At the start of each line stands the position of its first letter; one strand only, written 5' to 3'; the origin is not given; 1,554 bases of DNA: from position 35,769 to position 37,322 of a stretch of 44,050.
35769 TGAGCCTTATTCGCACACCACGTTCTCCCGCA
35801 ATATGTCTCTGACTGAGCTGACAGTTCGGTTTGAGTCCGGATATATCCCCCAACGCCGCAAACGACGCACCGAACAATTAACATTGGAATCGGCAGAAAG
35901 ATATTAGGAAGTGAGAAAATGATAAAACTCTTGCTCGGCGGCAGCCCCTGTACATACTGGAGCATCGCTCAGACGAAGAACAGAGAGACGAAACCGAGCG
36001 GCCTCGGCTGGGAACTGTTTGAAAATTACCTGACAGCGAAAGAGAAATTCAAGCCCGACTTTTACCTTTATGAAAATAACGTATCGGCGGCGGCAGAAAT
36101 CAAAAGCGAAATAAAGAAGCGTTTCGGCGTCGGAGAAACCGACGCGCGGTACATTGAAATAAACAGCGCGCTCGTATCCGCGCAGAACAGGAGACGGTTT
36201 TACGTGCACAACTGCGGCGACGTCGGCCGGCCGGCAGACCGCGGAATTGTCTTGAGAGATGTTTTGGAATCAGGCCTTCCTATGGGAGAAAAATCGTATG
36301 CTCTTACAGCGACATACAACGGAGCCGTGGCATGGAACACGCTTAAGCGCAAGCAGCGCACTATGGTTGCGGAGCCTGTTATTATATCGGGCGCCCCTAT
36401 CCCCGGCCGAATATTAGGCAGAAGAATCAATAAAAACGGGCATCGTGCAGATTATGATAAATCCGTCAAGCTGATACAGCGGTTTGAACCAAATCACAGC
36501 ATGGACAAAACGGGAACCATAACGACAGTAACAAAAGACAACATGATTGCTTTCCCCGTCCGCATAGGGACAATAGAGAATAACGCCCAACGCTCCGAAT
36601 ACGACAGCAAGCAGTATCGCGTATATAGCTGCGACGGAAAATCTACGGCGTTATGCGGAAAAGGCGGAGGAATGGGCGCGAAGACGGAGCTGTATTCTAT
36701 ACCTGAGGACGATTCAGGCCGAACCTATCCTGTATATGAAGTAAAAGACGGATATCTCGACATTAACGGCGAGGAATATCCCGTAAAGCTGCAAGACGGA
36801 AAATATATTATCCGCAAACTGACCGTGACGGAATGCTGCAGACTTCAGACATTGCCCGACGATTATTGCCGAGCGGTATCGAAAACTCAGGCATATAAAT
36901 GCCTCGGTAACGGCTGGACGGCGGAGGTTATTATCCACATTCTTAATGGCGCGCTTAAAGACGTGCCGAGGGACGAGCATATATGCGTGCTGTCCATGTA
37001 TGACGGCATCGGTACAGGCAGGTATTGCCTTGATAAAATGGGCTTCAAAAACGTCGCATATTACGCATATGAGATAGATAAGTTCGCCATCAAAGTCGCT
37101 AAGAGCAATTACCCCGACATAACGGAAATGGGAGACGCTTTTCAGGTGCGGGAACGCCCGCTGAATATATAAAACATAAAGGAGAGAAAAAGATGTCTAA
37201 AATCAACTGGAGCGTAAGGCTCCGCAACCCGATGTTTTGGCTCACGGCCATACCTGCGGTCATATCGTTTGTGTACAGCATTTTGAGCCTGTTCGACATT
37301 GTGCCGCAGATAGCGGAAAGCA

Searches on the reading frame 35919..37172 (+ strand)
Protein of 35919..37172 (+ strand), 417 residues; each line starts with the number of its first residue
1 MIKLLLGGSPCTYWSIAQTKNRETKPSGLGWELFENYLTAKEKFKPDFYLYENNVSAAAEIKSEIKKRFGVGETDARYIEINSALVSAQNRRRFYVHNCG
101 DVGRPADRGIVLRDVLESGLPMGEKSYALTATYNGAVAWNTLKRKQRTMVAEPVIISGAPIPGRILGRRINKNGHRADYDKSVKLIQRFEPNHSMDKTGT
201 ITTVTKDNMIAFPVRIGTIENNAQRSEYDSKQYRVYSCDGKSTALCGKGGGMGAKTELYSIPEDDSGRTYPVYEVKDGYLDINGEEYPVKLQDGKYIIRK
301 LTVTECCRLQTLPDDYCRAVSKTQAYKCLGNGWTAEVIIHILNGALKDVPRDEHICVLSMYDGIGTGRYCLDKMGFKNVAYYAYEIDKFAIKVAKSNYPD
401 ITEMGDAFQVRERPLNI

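Call 35: search_protein_families(library=pfam, proteins=[window:35919-37172:+], max_evalue=0.001)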
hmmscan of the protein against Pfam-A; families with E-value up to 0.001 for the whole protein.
window:35919-37172:+ (417 aa): 1 family
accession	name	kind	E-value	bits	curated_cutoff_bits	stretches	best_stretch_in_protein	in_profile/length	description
PF00145.23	DNA_methylase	-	5.2e-21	75.9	22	2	288-342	269-319/324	C-5 cytosine-specific DNA methylase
